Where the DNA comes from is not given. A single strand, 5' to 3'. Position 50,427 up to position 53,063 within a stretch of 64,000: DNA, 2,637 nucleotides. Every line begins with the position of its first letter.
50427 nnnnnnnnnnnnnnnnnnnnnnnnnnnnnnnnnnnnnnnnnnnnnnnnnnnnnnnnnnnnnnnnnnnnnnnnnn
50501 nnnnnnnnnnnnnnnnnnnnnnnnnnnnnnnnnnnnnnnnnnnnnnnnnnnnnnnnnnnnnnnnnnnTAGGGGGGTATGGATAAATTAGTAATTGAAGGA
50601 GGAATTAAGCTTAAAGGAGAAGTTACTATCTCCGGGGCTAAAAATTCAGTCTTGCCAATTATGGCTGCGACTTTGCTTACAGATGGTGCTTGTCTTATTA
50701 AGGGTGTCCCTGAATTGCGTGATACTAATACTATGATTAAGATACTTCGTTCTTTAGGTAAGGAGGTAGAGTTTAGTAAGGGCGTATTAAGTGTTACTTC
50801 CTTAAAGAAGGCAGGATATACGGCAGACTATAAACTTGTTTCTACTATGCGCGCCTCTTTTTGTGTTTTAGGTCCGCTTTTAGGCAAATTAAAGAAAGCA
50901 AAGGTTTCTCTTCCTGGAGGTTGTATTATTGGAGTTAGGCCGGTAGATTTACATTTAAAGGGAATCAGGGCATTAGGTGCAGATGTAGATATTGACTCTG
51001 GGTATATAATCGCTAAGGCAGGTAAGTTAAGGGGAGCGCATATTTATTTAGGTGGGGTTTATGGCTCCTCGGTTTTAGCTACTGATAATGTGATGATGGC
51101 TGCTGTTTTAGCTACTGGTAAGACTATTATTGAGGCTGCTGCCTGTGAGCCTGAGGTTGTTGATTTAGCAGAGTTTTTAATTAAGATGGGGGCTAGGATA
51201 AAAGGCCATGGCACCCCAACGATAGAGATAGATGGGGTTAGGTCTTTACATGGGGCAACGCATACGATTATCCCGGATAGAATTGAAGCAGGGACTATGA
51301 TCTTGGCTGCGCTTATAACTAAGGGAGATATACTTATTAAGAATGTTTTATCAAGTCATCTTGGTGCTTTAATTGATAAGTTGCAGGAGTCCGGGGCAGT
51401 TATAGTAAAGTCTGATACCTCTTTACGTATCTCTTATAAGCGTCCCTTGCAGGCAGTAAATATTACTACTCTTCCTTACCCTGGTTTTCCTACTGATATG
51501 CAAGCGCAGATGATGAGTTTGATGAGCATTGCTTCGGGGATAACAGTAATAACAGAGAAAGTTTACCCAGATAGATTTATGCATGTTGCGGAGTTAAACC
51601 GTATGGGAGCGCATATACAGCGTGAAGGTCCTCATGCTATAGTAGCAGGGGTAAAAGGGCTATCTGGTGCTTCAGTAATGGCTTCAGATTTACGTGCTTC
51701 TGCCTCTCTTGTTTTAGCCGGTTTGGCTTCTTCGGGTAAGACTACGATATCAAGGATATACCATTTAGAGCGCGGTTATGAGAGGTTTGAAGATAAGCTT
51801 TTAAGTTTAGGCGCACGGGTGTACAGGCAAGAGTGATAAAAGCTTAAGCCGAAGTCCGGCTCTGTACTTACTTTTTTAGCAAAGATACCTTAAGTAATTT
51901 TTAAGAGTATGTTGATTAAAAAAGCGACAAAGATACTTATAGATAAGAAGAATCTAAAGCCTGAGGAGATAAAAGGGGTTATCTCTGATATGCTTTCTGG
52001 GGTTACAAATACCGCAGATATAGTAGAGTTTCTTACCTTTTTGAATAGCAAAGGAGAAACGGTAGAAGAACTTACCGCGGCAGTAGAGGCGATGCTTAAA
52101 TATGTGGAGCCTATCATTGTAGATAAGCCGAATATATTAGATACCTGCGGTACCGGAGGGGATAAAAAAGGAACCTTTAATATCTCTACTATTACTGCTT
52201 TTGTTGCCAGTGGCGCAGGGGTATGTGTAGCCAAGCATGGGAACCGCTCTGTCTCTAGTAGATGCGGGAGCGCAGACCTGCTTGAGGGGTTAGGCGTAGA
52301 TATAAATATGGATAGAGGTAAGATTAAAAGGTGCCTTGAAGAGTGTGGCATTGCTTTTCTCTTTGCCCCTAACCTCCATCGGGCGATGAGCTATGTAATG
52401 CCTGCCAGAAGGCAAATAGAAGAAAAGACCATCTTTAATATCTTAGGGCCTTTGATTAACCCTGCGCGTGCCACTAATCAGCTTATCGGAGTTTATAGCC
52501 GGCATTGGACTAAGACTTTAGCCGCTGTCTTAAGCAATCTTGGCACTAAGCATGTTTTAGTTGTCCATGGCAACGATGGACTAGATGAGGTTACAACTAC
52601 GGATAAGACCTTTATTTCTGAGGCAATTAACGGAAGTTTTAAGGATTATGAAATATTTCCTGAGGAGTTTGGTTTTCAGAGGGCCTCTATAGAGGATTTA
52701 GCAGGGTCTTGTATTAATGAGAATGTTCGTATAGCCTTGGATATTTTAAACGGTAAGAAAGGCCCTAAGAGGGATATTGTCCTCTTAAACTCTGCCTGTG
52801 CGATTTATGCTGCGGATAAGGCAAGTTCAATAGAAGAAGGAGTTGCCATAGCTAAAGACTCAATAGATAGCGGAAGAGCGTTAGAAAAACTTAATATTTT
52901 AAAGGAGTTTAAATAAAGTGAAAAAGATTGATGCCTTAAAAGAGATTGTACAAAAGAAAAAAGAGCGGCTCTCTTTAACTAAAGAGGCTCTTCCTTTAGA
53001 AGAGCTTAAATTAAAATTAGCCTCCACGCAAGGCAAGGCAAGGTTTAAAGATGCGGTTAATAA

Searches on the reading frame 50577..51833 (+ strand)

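Call 9: search_protein_families(library=pfam, proteins=[window:50577-51833:+], max_evalue=0.001)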
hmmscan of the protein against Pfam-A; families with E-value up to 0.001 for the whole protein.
window:50577-51833:+ (419 aa): 1 family
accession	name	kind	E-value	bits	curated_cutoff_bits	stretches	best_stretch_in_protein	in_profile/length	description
PF00275.25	EPSP_synthase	-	2.3e-106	356.5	22.8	1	7-408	2-417/417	EPSP synthase (3-phosphoshikimate 1-carboxyvinyltransferase)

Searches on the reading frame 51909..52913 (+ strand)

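Call 9: search_protein_families(library=pfam, proteins=[window:51909-52913:+], max_evalue=0.001)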
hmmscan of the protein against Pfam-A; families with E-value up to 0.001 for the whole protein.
window:51909-52913:+ (335 aa): 2 families
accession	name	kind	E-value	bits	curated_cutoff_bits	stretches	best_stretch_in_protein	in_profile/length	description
PF00591.27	Glycos_transf_3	-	3.4e-90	302.5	27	1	74-325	2-253/253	Glycosyl transferase family, a/b domain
PF02885.22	Glycos_trans_3N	-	6.3e-13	48.7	26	1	5-64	2-61/63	Glycosyl transferase family, helical bundle domain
